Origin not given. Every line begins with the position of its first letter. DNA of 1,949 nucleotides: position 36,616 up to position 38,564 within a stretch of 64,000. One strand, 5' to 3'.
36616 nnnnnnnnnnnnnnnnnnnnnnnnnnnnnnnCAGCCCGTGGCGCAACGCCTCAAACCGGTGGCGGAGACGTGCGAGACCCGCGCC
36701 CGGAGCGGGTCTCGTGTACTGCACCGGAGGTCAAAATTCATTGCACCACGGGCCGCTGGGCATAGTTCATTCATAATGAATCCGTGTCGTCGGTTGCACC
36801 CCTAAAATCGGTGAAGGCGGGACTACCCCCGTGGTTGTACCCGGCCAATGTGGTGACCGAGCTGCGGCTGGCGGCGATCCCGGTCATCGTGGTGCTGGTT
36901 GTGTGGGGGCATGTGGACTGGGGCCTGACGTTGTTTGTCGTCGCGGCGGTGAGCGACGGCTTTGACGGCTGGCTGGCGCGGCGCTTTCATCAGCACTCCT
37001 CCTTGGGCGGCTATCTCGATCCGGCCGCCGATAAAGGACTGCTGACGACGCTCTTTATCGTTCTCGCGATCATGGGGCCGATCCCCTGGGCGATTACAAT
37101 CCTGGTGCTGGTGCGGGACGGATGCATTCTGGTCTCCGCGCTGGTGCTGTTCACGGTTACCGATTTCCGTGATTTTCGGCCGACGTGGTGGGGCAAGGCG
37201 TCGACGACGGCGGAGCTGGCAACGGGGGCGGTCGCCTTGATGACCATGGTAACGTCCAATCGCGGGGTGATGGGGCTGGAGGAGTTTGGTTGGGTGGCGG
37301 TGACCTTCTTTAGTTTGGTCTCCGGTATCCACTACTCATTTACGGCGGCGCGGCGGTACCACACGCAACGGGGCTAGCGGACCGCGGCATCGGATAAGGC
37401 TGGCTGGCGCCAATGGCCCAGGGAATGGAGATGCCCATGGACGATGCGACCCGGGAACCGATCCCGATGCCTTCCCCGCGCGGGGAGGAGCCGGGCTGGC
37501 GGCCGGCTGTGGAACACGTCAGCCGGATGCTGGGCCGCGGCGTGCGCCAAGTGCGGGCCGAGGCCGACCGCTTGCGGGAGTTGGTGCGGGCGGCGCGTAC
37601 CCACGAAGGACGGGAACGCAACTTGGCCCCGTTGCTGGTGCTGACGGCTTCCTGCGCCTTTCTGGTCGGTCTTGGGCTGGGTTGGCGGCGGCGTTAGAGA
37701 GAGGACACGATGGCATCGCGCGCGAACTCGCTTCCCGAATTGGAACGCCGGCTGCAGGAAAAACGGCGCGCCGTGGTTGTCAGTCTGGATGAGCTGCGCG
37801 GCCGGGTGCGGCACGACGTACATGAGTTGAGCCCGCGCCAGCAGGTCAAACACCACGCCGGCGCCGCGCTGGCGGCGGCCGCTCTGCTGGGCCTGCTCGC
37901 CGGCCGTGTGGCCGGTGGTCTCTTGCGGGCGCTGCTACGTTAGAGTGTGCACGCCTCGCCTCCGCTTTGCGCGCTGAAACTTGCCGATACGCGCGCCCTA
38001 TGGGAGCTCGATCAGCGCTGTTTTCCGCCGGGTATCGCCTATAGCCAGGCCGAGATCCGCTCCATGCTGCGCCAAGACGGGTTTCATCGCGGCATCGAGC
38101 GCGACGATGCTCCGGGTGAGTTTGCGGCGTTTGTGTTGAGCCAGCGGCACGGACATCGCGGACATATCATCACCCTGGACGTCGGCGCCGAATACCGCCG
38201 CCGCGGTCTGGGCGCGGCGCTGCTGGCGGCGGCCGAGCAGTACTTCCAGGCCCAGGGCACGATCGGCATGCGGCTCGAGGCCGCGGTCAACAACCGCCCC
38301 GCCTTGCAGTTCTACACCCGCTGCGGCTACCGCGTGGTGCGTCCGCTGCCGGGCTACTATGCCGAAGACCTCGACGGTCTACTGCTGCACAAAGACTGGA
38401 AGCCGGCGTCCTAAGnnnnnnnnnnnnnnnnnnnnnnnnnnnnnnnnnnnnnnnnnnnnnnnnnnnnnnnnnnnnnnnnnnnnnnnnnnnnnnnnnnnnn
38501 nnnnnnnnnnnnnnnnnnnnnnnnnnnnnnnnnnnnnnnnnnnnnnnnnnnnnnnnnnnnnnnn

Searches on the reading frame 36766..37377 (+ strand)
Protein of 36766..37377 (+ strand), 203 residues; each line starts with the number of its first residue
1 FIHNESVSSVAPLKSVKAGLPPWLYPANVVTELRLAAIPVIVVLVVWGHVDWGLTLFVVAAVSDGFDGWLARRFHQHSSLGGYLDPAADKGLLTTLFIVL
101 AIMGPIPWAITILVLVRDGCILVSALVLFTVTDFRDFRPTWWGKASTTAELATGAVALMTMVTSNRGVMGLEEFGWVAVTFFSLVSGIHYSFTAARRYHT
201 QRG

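Call 44: search_protein_families(library=pfam, proteins=[window:36766-37377:+], max_evalue=0.01)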
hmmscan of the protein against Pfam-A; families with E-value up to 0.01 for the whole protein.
window:36766-37377:+ (203 aa): 1 family
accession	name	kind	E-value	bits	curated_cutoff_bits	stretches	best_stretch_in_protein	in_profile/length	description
PF01066.26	CDP-OH_P_transf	-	8.8e-28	98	22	1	27-168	4-138/152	CDP-alcohol phosphatidyltransferase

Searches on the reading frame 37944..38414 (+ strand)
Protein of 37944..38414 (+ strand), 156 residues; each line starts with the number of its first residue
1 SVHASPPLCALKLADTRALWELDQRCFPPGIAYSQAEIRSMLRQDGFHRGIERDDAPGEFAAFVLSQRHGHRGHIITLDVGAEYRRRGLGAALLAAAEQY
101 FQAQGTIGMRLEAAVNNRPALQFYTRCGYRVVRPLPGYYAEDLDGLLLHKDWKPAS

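Call 44: search_protein_families(library=pfam, proteins=[window:37944-38414:+], max_evalue=0.01)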
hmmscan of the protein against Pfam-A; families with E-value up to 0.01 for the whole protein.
window:37944-38414:+ (156 aa): 5 families
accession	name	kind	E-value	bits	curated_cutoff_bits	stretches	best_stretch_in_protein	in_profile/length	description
PF00583.31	Acetyltransf_1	-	6e-16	59.2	20.7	1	18-129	3-116/116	Acetyltransferase (GNAT) family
PF13508.13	Acetyltransf_7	-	9.4e-10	39.2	27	1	58-130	12-83/84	Acetyltransferase (GNAT) domain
PF13673.13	Acetyltransf_10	-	3e-08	34.1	23.6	1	68-133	50-111/128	Acetyltransferase (GNAT) domain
PF08445.16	FR47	-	3e-06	27.6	22.1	1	56-132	8-80/86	FR47-like protein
PF13420.13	Acetyltransf_4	-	0.0034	17.9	24.3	1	85-137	89-142/155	Acetyltransferase (GNAT) domain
